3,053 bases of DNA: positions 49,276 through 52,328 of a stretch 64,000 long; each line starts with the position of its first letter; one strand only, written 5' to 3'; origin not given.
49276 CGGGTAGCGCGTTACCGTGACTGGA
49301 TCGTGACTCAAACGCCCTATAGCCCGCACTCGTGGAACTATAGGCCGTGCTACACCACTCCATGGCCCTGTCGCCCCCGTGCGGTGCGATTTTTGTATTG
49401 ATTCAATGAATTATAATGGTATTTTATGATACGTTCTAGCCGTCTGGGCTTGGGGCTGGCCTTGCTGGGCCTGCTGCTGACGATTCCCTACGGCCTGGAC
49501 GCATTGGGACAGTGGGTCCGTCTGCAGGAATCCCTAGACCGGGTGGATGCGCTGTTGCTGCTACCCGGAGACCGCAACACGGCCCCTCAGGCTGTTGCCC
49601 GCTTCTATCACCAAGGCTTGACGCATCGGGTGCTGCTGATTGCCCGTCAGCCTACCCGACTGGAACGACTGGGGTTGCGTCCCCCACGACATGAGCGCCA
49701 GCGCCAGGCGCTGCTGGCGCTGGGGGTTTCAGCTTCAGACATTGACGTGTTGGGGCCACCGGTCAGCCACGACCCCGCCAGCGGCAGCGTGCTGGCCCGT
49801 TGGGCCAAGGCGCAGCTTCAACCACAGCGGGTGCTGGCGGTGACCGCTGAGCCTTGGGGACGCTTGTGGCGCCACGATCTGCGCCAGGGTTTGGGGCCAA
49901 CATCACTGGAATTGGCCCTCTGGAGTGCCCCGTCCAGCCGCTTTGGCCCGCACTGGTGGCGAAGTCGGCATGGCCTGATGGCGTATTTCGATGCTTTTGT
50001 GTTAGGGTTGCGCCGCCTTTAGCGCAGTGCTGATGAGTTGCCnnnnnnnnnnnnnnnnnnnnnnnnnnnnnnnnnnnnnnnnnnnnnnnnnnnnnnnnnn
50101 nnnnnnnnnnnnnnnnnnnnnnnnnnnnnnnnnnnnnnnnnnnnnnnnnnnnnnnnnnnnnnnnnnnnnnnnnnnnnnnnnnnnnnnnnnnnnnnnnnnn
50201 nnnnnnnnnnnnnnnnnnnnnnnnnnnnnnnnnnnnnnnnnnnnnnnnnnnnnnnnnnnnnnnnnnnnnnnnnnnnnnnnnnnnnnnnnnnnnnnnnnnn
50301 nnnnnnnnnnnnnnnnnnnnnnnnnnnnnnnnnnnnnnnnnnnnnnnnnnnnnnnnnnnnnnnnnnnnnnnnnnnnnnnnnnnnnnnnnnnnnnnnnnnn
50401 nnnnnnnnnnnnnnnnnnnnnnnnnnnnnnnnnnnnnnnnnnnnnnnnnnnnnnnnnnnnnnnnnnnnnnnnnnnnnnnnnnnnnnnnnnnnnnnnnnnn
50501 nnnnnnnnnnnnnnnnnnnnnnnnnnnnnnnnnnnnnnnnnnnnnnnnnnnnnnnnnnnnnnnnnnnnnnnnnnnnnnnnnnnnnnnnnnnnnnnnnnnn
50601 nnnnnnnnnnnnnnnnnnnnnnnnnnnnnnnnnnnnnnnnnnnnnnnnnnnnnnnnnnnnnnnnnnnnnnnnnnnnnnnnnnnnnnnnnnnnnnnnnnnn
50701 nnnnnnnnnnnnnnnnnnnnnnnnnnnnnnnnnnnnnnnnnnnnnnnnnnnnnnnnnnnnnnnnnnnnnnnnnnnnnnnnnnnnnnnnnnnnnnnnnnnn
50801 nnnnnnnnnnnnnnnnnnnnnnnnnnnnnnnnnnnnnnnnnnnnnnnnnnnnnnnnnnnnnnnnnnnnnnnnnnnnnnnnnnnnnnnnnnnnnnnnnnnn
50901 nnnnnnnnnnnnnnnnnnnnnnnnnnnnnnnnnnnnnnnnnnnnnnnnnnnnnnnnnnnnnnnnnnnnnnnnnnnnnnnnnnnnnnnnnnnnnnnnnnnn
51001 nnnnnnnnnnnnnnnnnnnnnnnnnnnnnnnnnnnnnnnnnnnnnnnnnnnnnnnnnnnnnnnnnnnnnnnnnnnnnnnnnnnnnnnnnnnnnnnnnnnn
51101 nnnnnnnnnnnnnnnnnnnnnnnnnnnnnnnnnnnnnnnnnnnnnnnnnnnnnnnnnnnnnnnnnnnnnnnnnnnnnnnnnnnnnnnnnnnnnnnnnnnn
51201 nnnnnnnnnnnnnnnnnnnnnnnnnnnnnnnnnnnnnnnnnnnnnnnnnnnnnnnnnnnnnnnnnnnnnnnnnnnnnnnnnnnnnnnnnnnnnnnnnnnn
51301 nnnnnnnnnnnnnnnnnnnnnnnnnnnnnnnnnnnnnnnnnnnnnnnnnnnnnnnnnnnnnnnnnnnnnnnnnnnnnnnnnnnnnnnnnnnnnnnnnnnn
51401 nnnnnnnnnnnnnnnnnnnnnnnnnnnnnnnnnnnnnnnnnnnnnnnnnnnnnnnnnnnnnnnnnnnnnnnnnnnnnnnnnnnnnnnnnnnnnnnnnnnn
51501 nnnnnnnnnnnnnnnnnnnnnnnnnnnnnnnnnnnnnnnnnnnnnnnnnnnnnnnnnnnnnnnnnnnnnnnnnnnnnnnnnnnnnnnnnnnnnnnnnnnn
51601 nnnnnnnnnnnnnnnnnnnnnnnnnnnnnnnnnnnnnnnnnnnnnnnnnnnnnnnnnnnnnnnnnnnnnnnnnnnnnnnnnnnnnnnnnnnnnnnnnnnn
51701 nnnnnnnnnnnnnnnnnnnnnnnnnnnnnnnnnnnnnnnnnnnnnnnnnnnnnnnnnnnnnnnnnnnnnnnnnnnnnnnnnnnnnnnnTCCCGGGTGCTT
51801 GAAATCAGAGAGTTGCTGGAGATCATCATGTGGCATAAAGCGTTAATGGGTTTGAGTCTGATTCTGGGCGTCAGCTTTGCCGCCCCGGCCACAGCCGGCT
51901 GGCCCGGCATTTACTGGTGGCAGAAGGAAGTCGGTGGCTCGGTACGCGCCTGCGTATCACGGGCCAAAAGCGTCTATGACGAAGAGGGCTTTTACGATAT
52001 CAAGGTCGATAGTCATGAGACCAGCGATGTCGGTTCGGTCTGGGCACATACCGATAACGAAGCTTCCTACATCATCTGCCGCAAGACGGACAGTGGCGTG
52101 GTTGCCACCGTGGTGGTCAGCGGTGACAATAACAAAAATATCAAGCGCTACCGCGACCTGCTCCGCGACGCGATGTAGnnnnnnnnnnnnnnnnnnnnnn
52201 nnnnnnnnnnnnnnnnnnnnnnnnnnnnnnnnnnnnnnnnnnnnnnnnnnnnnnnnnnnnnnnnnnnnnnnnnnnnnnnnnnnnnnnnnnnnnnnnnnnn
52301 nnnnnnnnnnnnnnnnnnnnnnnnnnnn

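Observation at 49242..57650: No recognisable precursor peptide for the rSAM/PqqD cassette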

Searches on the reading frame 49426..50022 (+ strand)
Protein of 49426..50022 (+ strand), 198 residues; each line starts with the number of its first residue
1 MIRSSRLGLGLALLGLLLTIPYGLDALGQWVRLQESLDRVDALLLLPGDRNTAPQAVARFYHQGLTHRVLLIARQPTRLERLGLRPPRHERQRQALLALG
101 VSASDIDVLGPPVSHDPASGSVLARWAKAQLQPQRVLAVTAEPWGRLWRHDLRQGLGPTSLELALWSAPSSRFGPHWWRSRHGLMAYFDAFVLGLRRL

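Call 3: search_protein_families(library=pfam, proteins=[window:49426-50022:+], max_evalue=0.01)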
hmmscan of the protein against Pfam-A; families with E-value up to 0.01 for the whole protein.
window:49426-50022:+ (198 aa): 0 families

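Call 5: search_protein_families(library=ncbifam, proteins=[window:49426-50022:+], max_evalue=0.01)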
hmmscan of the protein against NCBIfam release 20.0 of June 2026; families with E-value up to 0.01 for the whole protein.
window:49426-50022:+ (198 aa): 0 families

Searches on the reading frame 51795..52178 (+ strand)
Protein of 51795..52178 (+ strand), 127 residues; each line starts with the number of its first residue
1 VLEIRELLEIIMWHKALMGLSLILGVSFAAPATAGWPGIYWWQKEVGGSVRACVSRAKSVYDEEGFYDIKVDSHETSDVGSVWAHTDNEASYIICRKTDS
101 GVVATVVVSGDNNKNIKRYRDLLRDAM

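Call 3: search_protein_families(library=pfam, proteins=[window:51795-52178:+], max_evalue=0.01)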
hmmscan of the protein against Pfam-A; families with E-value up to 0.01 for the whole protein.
window:51795-52178:+ (127 aa): 0 families

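Call 5: search_protein_families(library=ncbifam, proteins=[window:51795-52178:+], max_evalue=0.01)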
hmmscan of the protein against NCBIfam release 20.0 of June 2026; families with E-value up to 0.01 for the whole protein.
window:51795-52178:+ (127 aa): 0 families

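Call 40: find_homologous_proteins(query=window:51828-52178:+, max_evalue=0.001)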
Query window:51828-52178:+ (116 aa): 2 proteins with E <= 0.001 among 6 candidates.
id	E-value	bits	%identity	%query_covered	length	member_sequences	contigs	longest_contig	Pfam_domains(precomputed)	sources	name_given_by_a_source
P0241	1.6e-65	236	87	100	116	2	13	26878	-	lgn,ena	-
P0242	8.1e-43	163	63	100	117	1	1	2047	-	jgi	jgi:hypothetical protein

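Call 41: find_encoding_contigs(protein=P0242, flank=10000, max_places=2)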
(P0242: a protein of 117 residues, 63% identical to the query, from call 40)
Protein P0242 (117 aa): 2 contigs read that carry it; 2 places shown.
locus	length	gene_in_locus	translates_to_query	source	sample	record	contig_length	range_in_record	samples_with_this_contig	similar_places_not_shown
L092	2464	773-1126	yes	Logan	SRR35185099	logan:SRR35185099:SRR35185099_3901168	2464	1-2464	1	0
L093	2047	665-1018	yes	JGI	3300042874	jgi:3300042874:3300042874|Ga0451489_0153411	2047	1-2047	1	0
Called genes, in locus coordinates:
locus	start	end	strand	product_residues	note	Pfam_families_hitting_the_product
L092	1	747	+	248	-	?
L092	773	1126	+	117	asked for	-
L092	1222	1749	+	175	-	PF02698:DUF218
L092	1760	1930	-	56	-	PF03597:FixS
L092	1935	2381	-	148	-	-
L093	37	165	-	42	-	-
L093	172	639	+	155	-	PF16861:Carbam_trans_C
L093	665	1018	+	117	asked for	-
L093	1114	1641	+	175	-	PF02698:DUF218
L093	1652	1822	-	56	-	PF03597:FixS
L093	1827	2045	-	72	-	?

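Call 49: search_protein_representatives(protein=window:51828-52178:+)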
Query: 116 residues. Proteins with E-value up to 0.001 (for the whole library): 8; up to 1e-10: 1; up to 1e-30: 1. The best 8 are listed.
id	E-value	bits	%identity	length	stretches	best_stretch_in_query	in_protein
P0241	5.2e-66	236.1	87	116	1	1-116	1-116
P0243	5.4e-10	55.4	33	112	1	6-115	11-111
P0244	1.1e-09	54.5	36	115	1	4-115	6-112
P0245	1.1e-06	44.7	30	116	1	9-115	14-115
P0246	1.9e-06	44.0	38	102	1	18-105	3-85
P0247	1.9e-05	40.8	32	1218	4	8-57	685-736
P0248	2.8e-05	40.2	35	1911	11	63-91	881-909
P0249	2.5e-04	37.2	31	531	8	75-110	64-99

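Call 88: predict_structure(alignment_id=A5)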
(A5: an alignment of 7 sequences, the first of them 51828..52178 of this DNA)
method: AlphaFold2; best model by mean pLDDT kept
length: 116 residues; sequences in the alignment: 7
mean_pLDDT: 84.6   pTM: 0.73
mean pLDDT of the five models: 84.6, 83.2, 82.3, 82.3, 82.0
residues with pLDDT >= 90: 83; 70-90: 7; 50-70: 7; < 50: 19
segments of 3 or more residues with pLDDT < 50: 1-3, 6-18, 20-22
pLDDT, mean of each block of 10 residues (from residue 1): 46 47 68 95 98 97 96 96 96 96 91 94
secondary structure, 60 per line:
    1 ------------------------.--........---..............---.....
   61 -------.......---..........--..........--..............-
elements in order: E28-35 H39-52 E56-60 E68-74 E78-87 E90-99 H102-115

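Call 91: fold_search(model_id=the predicted structure, library=pdb)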
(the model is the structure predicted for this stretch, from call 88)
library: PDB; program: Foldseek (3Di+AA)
matches with E <= 10: 1485; with E <= 0.001: 1
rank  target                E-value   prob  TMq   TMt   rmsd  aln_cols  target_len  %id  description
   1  1wqa_A                7.0e-04  1.00  0.45  0.14   4.3        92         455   15  Crystal Structure of Pyrococcus horikoshii phosphomannomutase/phosphoglucomutase complexed with Mg2+ (released 2005-10-04)
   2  9du5_A                1.2e-03  1.00  0.45  0.14   4.5        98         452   17  Cryo-EM structure of phosphoglucomutase from Thermococcus kodakarensis (released 2025-04-16)
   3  6pny                  1.3e-03  1.00  0.47  0.47   4.4       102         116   10  X-ray Structure of Flpp3 (released 2020-02-26)
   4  9du5_C                2.9e-03  1.00  0.46  0.15   4.1        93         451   16  Cryo-EM structure of phosphoglucomutase from Thermococcus kodakarensis (released 2025-04-16)
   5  2f7l_A                4.6e-03  1.00  0.45  0.14   4.1        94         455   11  Crystal structure of Sulfolobus tokodaii phosphomannomutase/phosphoglucomutase (released 2006-12-05)
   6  9ix8_A                5.8e-03  1.00  0.47  0.16   4.0        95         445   15  Crystallization and structural characterization of phosphopentomutase from the hyperthermophilic archaeon Thermococcus (released 2024-12-18)
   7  2z0f_A                5.8e-03  0.97  0.35  0.12   6.1       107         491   17  Crystal structure of putative phosphoglucomutase from Thermus thermophilus HB8 (released 2007-11-13)
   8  9ix8_C                6.2e-03  1.00  0.47  0.16   4.0        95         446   15  Crystallization and structural characterization of phosphopentomutase from the hyperthermophilic archaeon Thermococcus (released 2024-12-18)
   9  3q63_E                1.1e-02  1.00  0.50  0.44   4.9       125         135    8  X-ray crystal structure of protein MLL2253 from Mesorhizobium loti, Northeast Structural Genomics Consortium Target Ml (released 2011-01-12)
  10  2ns9_A                1.2e-02  0.96  0.37  0.31   6.1       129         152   12  Crystal structure of protein APE2225 from Aeropyrum pernix K1, Pfam COXG (released 2006-11-14)
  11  3c6k_D                1.3e-02  1.00  0.52  0.21   3.4        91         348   20  Crystal structure of human spermine synthase in complex with spermidine and 5-methylthioadenosine (released 2008-02-19)
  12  2zfd_B                1.3e-02  1.00  0.48  0.48   3.7        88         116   15  The crystal structure of plant specific calcium binding protein AtCBL2 in complex with the regulatory domain of AtCIPK (released 2008-02-19)
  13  4il8                  1.3e-02  0.99  0.40  0.13   5.0        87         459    8  Crystal structure of an H329A mutant of p. aeruginosa PMM/PGM (released 2013-08-14)
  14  3q63_D                1.3e-02  1.00  0.50  0.44   4.8       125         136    8  X-ray crystal structure of protein MLL2253 from Mesorhizobium loti, Northeast Structural Genomics Consortium Target Ml (released 2011-01-12)
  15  6e8a_B                1.4e-02  0.99  0.42  0.35   8.2       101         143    9  Crystal structure of DcrB from Salmonella enterica at 1.92 Angstroms resolution (released 2018-10-31)
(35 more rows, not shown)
